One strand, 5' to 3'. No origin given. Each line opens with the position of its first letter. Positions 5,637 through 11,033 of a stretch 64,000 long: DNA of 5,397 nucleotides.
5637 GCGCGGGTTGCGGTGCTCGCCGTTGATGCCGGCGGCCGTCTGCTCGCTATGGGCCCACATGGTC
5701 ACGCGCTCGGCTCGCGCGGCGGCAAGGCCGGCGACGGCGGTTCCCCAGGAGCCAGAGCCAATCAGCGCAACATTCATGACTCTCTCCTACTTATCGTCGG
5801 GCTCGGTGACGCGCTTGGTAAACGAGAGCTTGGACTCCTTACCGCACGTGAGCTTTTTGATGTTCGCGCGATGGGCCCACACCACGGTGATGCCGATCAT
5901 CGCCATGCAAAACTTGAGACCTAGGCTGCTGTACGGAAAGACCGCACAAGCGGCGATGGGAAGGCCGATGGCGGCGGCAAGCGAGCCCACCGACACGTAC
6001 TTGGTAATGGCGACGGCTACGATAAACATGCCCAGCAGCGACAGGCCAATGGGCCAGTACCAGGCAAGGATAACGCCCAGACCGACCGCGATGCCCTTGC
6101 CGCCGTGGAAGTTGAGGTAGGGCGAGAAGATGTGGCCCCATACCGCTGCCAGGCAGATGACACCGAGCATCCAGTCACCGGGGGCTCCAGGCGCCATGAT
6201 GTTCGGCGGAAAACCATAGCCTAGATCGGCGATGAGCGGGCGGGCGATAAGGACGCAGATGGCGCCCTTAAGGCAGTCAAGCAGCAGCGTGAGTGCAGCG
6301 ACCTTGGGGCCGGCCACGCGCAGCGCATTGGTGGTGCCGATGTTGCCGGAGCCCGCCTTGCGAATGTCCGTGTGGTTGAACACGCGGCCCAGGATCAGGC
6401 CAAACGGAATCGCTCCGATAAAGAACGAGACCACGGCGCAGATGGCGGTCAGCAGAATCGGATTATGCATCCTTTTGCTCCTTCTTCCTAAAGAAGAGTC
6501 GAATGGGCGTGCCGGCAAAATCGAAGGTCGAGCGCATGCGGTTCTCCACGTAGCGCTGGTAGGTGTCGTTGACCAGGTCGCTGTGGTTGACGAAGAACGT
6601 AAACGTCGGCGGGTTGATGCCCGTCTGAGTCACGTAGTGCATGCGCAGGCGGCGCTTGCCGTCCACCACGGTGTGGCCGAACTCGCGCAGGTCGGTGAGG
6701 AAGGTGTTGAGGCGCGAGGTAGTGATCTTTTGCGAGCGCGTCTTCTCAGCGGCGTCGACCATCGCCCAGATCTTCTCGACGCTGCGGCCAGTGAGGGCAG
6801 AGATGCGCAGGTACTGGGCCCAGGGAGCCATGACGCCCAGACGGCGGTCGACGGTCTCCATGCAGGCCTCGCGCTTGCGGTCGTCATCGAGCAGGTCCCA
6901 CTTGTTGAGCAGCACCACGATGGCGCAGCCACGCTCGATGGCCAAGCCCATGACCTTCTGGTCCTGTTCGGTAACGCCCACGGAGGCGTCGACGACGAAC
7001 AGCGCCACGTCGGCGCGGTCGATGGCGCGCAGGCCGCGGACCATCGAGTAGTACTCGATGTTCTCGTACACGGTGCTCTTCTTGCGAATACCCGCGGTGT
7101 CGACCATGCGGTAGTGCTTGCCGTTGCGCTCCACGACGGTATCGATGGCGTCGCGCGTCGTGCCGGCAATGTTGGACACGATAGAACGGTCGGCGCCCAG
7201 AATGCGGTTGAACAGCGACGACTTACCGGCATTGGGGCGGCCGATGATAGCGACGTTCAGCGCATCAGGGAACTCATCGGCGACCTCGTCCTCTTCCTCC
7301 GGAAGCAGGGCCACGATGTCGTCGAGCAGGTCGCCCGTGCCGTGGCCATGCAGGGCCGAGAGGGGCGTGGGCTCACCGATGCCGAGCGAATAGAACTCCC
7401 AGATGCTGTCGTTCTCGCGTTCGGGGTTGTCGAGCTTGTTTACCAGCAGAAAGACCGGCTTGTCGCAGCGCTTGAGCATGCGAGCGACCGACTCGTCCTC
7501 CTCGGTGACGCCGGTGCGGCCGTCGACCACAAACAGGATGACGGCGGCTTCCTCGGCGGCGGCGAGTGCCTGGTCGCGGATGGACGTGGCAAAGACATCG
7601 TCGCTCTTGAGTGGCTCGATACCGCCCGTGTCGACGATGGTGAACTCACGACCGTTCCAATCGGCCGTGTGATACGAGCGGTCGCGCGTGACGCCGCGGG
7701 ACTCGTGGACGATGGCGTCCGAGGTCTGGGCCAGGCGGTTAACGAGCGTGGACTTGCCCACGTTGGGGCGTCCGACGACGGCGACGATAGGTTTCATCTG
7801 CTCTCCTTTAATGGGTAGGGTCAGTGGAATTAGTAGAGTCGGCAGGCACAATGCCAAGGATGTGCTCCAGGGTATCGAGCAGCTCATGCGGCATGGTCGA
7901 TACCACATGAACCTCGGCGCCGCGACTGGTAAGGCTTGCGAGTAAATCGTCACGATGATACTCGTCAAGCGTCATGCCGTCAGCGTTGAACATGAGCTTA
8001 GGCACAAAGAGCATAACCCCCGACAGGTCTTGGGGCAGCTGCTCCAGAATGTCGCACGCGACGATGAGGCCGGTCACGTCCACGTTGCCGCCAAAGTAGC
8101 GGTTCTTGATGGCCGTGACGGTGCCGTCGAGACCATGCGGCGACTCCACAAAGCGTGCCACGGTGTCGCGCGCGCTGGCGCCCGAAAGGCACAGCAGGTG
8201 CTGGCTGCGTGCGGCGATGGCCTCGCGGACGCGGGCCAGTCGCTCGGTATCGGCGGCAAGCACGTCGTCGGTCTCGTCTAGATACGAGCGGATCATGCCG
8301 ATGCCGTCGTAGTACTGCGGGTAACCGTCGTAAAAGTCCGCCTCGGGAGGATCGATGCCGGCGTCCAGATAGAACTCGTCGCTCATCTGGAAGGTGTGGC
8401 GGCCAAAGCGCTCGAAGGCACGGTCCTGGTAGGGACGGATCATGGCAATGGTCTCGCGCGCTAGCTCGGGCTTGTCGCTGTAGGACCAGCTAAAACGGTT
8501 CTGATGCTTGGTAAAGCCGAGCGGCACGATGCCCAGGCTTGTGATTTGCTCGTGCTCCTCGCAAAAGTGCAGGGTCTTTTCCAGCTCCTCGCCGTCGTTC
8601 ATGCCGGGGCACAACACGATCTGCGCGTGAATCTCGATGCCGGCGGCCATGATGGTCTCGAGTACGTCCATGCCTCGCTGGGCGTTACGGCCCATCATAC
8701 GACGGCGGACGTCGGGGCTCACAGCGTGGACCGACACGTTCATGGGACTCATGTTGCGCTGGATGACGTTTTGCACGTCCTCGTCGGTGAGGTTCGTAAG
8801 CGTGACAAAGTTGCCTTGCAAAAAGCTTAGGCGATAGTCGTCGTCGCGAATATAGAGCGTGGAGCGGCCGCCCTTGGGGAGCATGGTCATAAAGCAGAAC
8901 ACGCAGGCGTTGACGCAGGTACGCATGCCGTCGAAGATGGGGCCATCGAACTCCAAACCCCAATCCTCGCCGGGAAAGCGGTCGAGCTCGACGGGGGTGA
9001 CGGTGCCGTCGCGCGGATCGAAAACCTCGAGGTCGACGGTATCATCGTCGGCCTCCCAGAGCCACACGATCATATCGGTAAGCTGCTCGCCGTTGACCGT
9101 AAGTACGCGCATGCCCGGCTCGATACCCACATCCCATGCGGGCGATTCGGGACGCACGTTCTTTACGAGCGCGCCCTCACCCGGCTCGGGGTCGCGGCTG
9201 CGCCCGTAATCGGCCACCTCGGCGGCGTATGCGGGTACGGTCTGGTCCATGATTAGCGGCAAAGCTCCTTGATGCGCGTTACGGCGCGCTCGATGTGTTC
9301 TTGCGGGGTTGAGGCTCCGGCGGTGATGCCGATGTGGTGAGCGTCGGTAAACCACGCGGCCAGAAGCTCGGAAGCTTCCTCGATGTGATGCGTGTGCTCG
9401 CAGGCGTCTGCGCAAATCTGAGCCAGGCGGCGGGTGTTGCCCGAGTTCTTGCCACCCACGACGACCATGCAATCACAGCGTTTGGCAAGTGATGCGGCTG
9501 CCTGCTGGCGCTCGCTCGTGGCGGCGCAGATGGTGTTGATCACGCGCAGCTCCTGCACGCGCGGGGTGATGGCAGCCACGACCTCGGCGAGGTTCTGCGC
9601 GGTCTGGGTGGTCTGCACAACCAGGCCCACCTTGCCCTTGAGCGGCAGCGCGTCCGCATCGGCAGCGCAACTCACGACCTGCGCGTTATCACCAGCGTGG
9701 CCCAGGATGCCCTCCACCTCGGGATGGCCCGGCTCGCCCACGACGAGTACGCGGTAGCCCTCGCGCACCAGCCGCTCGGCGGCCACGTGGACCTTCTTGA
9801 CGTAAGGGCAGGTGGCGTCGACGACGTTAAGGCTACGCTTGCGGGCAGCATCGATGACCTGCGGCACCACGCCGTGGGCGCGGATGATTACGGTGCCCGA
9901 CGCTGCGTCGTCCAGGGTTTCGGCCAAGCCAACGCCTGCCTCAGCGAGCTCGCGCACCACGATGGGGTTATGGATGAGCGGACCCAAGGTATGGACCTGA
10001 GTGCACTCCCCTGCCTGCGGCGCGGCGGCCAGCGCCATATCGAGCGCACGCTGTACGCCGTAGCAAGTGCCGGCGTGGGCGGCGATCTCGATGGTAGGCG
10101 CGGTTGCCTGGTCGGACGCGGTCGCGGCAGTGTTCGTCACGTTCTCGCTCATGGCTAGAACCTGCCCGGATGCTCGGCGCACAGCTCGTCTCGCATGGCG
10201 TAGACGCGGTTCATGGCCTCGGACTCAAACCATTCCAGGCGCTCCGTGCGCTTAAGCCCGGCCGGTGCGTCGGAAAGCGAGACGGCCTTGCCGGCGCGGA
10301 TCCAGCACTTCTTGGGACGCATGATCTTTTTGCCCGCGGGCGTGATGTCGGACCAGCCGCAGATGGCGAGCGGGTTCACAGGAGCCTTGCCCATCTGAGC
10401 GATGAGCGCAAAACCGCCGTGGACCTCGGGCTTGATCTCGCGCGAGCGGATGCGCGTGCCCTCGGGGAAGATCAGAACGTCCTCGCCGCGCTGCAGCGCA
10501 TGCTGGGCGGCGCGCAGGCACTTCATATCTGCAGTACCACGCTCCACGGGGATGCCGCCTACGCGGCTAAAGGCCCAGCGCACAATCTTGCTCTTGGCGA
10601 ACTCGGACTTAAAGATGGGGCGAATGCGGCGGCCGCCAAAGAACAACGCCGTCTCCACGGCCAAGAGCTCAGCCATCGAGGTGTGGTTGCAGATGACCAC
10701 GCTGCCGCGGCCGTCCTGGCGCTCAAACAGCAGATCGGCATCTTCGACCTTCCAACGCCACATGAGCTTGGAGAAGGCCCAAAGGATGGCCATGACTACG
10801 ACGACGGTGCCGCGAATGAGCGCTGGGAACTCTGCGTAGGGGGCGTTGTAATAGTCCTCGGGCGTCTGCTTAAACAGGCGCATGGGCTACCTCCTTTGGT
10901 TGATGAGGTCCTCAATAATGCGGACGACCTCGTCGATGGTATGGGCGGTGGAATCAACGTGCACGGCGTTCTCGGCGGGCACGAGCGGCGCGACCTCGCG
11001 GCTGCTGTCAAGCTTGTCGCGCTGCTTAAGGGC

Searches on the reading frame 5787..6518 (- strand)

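Call 40: search_protein_families(library=pfam, proteins=[window:5787-6518:-], max_evalue=0.00001)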
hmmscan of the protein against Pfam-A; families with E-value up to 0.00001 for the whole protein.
window:5787-6518:- (243 aa): 1 family
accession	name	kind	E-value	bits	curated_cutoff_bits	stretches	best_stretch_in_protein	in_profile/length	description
PF02660.20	G3P_acyltransf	-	7.1e-50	169.7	24.1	1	30-223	1-164/164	Glycerol-3-phosphate acyltransferase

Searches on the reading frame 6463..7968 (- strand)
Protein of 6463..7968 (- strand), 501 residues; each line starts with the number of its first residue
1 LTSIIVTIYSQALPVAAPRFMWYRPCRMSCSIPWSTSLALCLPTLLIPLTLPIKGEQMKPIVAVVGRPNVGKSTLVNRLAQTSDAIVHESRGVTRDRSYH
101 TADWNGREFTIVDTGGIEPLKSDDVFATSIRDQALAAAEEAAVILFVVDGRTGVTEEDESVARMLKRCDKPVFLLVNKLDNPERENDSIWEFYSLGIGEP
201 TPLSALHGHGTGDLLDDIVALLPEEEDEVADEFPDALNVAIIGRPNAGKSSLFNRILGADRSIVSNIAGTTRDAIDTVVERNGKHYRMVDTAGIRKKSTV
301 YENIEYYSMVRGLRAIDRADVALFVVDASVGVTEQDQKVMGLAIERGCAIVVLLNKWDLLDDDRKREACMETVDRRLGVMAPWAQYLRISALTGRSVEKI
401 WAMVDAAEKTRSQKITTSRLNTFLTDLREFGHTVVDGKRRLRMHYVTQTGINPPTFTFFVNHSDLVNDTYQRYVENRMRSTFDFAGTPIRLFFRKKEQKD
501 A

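Call 40: search_protein_families(library=pfam, proteins=[window:6463-7968:-], max_evalue=0.00001)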
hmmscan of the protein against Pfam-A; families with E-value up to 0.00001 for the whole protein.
window:6463-7968:- (501 aa): 12 families
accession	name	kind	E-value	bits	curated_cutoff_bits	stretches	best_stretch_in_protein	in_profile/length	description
PF01926.29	MMR_HSR1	-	1.4e-58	196.4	21.9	2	238-356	1-113/113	50S ribosome-binding GTPase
PF00009.33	GTP_EFTU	-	3.6e-30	105.4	26.5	2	236-406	3-184/188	Elongation factor Tu GTP binding domain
PF14714.11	KH_dom-like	-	4.5e-27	94.6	27.3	1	414-494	1-81/81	KH-domain-like of EngA bacterial GTPase enzymes, C-terminal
PF02421.24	FeoB_N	-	1.3e-25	90.2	27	2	238-379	2-136/156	Ferrous iron transport protein B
PF04548.22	AIG1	-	3.9e-16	59.4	27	1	63-167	4-109/212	AIG1 family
PF00350.29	Dynamin_N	-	1.9e-14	54.5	27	0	239-270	1-32/168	Dynamin family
PF03193.22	RsgA_GTPase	-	1.7e-10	41.5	30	0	60-101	107-147/174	RsgA GTPase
PF00071.28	Ras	-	1.8e-07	31.3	21.6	0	62-183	2-118/162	Ras family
PF09439.16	SRPRB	-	2.7e-07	30.6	25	0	59-150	3-82/178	Signal recognition particle receptor beta subunit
PF08477.19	Roc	-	3.9e-07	30.8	27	0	62-180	2-119/119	Ras of Complex, Roc, domain of DAPkinase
PF02492.25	cobW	-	1.7e-06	28.2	20.7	0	310-373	106-169/180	CobW/HypB/UreG, nucleotide-binding domain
PF00005.33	ABC_tran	-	4.5e-06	27.7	25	0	238-325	13-80/137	ABC transporter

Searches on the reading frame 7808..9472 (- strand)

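Call 40: search_protein_families(library=pfam, proteins=[window:7808-9472:-], max_evalue=0.00001)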
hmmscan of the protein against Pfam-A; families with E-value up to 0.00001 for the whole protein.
window:7808-9472:- (554 aa): 4 families
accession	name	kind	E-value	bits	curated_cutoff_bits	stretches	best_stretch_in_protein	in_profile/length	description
PF19238.5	Radical_SAM_2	-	3.4e-58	196.1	26.7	1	168-310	4-148/151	Radical SAM-like domain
PF04459.17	DUF512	-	6.3e-41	140.3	25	1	316-515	1-194/202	Protein of unknown function (DUF512)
PF04055.27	Radical_SAM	-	4.8e-08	33.8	29.5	1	227-304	88-166/166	Radical SAM superfamily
PF17820.7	PDZ_6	-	5.1e-06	26.6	27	0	103-135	2-34/54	PDZ domain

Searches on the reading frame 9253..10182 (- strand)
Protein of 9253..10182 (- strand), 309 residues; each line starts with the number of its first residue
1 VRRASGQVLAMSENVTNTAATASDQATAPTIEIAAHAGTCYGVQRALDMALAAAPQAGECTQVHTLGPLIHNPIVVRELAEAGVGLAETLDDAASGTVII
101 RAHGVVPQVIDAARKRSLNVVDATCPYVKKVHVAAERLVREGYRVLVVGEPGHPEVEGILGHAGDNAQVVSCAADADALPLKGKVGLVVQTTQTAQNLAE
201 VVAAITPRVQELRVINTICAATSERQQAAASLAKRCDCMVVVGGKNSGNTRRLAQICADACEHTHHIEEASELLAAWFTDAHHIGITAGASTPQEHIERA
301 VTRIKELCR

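Call 40: search_protein_families(library=pfam, proteins=[window:9253-10182:-], max_evalue=0.00001)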
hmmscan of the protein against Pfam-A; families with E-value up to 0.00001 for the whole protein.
window:9253-10182:- (309 aa): 1 family
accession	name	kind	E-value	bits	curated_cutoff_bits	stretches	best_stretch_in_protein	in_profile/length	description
PF02401.23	LYTB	-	3.9e-90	302.2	24.5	1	31-304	1-266/267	LytB protein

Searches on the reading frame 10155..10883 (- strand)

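Call 41: search_protein_families(library=pfam, proteins=[window:10155-10883:-], max_evalue=0.00001)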
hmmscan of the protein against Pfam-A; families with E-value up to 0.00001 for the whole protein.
window:10155-10883:- (242 aa): 1 family
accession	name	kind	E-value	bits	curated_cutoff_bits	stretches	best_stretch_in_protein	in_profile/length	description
PF01553.26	Acyltransferase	-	5.1e-19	68.8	23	1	57-174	12-131/132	Acyltransferase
